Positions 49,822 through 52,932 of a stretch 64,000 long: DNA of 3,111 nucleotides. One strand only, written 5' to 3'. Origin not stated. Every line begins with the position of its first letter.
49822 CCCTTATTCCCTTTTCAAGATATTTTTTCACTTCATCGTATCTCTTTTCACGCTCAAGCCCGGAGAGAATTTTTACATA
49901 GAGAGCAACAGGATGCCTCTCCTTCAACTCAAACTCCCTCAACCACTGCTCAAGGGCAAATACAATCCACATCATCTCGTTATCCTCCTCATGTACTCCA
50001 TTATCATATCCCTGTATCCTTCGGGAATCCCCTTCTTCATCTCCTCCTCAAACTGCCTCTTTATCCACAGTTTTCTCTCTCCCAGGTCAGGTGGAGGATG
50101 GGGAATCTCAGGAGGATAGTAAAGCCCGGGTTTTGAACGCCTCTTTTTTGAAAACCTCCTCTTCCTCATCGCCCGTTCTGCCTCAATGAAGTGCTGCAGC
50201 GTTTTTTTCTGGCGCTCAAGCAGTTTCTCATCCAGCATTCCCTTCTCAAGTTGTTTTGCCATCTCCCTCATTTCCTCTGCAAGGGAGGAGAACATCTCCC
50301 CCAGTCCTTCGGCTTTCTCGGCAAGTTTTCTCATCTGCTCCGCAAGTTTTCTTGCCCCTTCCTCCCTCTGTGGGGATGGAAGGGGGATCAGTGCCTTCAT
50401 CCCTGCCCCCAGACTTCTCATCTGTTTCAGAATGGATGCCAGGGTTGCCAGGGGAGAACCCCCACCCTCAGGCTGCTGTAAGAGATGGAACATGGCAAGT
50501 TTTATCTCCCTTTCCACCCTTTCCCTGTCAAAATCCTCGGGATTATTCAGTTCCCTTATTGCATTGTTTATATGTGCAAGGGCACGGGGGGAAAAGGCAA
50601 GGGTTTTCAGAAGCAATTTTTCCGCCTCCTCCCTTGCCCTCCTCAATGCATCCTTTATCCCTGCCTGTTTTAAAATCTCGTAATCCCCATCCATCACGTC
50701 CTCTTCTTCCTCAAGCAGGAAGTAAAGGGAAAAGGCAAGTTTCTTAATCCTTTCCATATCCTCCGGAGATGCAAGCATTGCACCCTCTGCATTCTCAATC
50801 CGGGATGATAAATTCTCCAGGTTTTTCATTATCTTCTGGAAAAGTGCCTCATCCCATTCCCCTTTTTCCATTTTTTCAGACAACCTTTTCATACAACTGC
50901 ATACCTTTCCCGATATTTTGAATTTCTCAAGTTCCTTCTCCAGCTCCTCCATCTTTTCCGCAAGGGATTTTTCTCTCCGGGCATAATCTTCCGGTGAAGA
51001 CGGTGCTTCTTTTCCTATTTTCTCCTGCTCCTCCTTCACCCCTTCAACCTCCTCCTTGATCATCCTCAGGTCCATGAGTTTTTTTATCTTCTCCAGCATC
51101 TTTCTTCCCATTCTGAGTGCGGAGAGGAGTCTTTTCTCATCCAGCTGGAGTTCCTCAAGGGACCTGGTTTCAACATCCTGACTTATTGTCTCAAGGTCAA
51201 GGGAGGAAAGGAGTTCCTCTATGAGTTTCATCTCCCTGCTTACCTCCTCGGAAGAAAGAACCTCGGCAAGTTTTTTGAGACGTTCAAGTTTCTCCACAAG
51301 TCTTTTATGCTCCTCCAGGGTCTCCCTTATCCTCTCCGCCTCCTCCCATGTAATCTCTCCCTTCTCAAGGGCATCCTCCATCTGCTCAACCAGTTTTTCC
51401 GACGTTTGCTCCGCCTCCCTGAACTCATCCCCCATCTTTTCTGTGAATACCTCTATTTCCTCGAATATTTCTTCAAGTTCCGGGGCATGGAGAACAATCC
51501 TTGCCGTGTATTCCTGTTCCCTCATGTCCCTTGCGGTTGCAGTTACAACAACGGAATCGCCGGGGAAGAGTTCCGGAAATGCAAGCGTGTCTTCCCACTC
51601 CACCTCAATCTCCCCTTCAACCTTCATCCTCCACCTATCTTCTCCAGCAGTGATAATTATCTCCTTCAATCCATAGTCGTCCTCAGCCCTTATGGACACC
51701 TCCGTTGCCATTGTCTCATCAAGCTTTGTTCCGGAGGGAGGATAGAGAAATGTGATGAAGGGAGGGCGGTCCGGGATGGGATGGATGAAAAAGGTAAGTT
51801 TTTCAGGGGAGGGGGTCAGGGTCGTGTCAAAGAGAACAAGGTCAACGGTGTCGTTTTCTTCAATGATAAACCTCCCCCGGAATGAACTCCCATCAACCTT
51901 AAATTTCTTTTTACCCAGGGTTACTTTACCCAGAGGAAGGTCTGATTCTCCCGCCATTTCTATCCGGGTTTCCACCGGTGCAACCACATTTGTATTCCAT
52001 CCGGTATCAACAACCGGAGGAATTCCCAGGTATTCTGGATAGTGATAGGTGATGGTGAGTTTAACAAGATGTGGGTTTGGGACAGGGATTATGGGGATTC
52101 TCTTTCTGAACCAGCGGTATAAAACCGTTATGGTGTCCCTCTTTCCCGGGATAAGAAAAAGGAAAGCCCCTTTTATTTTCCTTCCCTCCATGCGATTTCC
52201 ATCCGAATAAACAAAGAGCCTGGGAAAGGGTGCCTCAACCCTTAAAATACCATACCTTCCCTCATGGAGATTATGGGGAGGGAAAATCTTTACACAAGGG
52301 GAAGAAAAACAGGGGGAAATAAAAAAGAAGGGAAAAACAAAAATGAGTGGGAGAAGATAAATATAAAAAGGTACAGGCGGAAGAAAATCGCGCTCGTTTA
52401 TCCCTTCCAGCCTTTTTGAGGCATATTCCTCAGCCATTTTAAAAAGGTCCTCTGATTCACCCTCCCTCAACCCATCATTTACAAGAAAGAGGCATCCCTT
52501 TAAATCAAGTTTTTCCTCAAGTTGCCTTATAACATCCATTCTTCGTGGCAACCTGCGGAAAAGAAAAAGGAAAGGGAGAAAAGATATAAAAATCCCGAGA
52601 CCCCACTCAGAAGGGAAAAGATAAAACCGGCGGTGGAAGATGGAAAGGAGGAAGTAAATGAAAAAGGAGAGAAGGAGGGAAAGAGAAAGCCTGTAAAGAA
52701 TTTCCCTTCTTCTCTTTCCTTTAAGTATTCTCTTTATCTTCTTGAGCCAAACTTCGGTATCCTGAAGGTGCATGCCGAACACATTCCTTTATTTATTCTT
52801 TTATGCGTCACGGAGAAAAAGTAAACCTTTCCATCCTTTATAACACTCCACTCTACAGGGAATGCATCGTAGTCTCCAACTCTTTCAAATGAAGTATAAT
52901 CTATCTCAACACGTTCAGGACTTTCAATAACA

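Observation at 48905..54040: Operon of unknowns built around a 936-aa double-TM coiled-coil giant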

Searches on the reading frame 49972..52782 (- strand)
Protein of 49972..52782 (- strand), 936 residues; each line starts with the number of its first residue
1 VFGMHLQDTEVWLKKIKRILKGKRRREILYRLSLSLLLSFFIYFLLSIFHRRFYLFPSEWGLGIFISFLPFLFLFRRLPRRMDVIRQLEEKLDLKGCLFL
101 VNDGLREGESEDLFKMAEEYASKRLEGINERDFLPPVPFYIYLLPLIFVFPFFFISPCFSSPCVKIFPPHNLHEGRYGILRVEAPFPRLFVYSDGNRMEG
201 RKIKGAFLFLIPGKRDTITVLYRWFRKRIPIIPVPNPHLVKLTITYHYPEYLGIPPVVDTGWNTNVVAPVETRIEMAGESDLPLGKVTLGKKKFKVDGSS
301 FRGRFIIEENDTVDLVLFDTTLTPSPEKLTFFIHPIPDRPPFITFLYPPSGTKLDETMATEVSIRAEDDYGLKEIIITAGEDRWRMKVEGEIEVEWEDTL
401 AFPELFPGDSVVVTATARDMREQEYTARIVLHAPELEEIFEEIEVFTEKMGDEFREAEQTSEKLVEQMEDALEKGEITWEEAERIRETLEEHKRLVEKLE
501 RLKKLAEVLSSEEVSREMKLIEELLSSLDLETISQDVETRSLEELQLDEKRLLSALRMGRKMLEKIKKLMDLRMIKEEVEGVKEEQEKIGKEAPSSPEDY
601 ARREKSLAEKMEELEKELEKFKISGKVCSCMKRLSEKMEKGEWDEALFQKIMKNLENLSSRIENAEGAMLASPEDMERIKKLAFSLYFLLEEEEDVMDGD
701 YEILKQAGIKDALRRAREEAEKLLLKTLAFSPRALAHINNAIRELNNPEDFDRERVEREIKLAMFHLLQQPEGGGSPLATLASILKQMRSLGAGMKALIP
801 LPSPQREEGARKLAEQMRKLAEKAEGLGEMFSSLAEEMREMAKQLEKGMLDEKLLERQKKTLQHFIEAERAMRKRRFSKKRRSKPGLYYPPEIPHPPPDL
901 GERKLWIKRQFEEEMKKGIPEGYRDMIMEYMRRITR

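Call 3: search_protein_families(library=pfam, proteins=[window:49972-52782:-], max_evalue=0.1)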
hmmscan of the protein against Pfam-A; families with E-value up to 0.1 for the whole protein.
window:49972-52782:- (936 aa): 2 families
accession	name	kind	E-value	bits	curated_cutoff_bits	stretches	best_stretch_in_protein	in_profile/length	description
PF00482.28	T2SSF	-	0.02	15.3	25.2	1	781-847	35-97/125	Type II secretion system (T2SS), protein F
PF19113.5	DUF5799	-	0.037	14.8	26.2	1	411-498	36-125/148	Family of unknown function (DUF5799)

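Call 4: search_protein_families(library=ncbifam, proteins=[window:49972-52782:-], max_evalue=0.1)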
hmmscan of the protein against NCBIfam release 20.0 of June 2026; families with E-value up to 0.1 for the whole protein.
window:49972-52782:- (936 aa): 0 families

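Call 5: find_homologous_proteins(query=window:49972-52782:-)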
Query window:49972-52782:- (936 aa): 2 proteins with E <= 0.001 among 8000 candidates.
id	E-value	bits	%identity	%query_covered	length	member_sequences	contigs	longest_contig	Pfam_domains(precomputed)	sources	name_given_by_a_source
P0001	0.0e+0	2061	100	100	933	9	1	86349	-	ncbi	-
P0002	2.5e-89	319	29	95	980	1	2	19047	-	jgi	jgi:hypothetical protein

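Call 7: find_encoding_contigs(protein=P0002, flank=10000)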
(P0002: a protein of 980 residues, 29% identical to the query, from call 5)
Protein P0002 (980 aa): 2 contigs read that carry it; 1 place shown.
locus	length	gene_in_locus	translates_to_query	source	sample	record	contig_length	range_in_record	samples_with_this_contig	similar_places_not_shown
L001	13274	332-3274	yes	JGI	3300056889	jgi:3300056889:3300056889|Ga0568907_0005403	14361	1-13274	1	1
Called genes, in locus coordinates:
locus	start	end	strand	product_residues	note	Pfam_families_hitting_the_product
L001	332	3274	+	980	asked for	-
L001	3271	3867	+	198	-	-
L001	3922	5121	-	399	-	-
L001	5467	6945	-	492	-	PF22842:Pel9A-like_beta_helix, PF14592:Chondroitinas_B (faint)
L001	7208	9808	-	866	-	PF13860:FlgD_ig (weak)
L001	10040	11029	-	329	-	-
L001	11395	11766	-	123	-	-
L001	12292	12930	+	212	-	-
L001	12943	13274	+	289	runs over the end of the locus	PF00561:Abhydrolase_1, PF12146:Hydrolase_4 (weak), PF02129:Peptidase_S15 (faint), PF12697:Abhydrolase_6 (weak)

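Call 8: find_encoding_contigs(protein=P0001, flank=10000)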
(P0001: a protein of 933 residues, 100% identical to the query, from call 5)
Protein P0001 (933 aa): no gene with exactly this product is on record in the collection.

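Call 16: search_protein_families(library=pfam, proteins=[P0002, L001:3271-3867:+, L001:3922-5121:-, L001:10040-11029:-, L001:11395-11766:-, L001:12292-12930:+], max_evalue=0.1)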
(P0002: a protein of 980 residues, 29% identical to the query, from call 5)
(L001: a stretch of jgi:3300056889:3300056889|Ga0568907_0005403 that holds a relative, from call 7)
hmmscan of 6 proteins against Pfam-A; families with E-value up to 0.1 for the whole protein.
P0002 (980 aa): 1 family
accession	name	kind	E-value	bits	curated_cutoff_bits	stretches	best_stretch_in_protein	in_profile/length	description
PF25071.1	DUF7795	-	0.047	14.1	27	1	519-592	40-113/123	Domain of unknown function (DUF7795)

L001:3271-3867:+ (198 aa): 2 families
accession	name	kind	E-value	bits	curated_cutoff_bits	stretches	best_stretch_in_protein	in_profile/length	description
PF13174.12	TPR_6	-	0.0075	17.3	26.3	1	148-176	4-33/33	Tetratricopeptide repeat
PF03371.20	PRP38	-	0.085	13.1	22.4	0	68-126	49-97/173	PRP38 family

L001:3922-5121:- (399 aa): 0 families

L001:10040-11029:- (329 aa): 1 family
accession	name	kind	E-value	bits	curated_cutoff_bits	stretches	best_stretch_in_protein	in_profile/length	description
PF22251.1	PFF1_TM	-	0.02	14.9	32.3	1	19-138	115-235/300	Vacuolar membrane protease, transmembrane domain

L001:11395-11766:- (123 aa): 2 families
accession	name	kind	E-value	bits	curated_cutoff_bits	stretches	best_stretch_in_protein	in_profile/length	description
PF11964.13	SpoIIAA-like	-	0.00013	23.1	25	1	13-120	1-105/106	SpoIIAA-like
PF22562.2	UBA_7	-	0.021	15.2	27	1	51-75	24-47/48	UBA-like domain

L001:12292-12930:+ (212 aa): 0 families

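Call 22: search_solved_structures(query=A1, max_evalue=1)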
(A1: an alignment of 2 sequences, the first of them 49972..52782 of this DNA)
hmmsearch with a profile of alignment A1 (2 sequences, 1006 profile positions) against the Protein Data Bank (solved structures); distinct sequences matched with E-value up to 1: 8.
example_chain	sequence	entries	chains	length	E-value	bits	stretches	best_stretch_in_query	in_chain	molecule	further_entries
9r1m_A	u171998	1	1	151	0.19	12.7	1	832-928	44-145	sc-apCC-4-LMF-1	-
9r1n_A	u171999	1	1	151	0.22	12.5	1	613-714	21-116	sc-apCC-4-DPH-2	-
6p95_a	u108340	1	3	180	0.28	12.1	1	813-933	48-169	Pre-glycoprotein polyprotein GP complex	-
9m8o_P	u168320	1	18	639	0.32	11.9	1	582-675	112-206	Gp18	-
8a3k_UNK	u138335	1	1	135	0.57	11.1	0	832-917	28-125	sc-apCC-4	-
5vgz_E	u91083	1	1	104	0.68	10.8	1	608-663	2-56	26S proteasome regulatory subunit 10B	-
8jxk_A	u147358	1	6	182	0.8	10.6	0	876-941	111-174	Conserved protein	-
7uot_a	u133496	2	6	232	0.85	10.5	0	813-931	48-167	Glycoprotein G2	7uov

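Call 23: search_protein_families(library=padloc, proteins=[window:49972-52782:-], max_evalue=0.1)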
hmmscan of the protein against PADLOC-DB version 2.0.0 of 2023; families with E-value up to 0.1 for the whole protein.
window:49972-52782:- (936 aa): 1 family
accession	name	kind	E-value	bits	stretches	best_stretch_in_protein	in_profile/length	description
PDLC00551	JetC2|JetC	-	0.072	8.9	1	423-660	774-1013/1365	DUF3584 domain; MukB-like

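Call 26: search_protein_representatives(alignment_id=A1)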
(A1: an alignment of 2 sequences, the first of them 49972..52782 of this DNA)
Query: 2 sequences, 1006 profile positions. Proteins with E-value up to 0.001 (for the whole library): 1928; up to 1e-10: 775; up to 1e-30: 164. The best 150 are listed.
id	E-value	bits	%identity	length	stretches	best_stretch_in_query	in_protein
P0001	0.0e+00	1708.8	-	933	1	4-1006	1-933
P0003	0.0e+00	1394.1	-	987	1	13-1006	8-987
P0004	3.6e-246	836.1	-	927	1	61-1006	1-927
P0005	1.9e-153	529.1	-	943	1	73-1006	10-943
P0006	1.2e-139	483.4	-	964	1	38-1005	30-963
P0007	1.9e-133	463.0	-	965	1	3-1006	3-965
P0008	1.0e-64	235.4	-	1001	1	31-1004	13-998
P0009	2.7e-63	230.7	-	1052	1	15-1005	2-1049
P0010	2.3e-59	217.7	-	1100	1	238-1004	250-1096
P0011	2.6e-58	214.2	-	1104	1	231-1005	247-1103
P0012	2.6e-57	210.9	-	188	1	818-1006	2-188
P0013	2.2e-55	204.5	-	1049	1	251-1005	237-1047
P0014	5.3e-55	203.3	-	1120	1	261-1004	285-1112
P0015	2.0e-54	201.3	-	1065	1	23-1004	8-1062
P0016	2.1e-53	198.0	-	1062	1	18-1006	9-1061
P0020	4.5e-53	196.9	-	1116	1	17-1005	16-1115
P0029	2.0e-48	181.5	-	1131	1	13-1004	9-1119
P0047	3.1e-45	170.9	-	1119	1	35-1005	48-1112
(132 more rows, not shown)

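Call 27: search_protein_families(library=pfam, proteins=[P0004, P0006, P0008, P0009, P0010, P0014, P0020, P0029, P0047], max_evalue=0.01)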
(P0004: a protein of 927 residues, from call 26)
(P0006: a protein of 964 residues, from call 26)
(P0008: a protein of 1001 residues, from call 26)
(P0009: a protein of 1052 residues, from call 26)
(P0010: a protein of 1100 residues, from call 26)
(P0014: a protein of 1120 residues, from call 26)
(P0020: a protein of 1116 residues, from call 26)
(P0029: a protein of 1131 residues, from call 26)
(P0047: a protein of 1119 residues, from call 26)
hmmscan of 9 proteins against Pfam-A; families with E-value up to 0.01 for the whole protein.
P0004 (927 aa): 0 families

P0006 (964 aa): 0 families

P0008 (1001 aa): 1 family
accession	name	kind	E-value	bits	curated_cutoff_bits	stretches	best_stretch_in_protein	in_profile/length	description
PF22240.1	ISP_coupler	-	0.0064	17.3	27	1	801-910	15-121/126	Type ISP restriction-modification enzyme, coupler domain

P0009 (1052 aa): 1 family
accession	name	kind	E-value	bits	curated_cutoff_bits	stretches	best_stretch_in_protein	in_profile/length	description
PF13779.11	DUF4175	-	0.00046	18.8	27.3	1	261-863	193-742/825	Domain of unknown function (DUF4175)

P0010 (1100 aa): 2 families
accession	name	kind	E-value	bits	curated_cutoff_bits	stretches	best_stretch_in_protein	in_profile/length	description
PF13779.11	DUF4175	-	3.2e-22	78.8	27.3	1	261-909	176-746/825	Domain of unknown function (DUF4175)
PF10241.14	KxDL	-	0.0014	19.3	27.2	1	510-577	10-77/86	Uncharacterized conserved protein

P0014 (1120 aa): 1 family
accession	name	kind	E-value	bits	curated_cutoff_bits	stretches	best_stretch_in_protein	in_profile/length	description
PF13779.11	DUF4175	-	1.5e-14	53.5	27.3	1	301-942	193-761/825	Domain of unknown function (DUF4175)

P0020 (1116 aa): 1 family
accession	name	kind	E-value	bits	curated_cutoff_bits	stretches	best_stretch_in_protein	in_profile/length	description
PF13779.11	DUF4175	-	9.3e-29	100.5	27.3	3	278-833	175-622/825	Domain of unknown function (DUF4175)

P0029 (1131 aa): 1 family
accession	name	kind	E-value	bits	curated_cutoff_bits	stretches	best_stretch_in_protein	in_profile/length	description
PF13779.11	DUF4175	-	2.6e-22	79.1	27.3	1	272-938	168-751/825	Domain of unknown function (DUF4175)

P0047 (1119 aa): 1 family
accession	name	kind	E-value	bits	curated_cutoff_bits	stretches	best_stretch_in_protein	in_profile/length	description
PF13779.11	DUF4175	-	4.8e-07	28.6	27.3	1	290-925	177-743/825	Domain of unknown function (DUF4175)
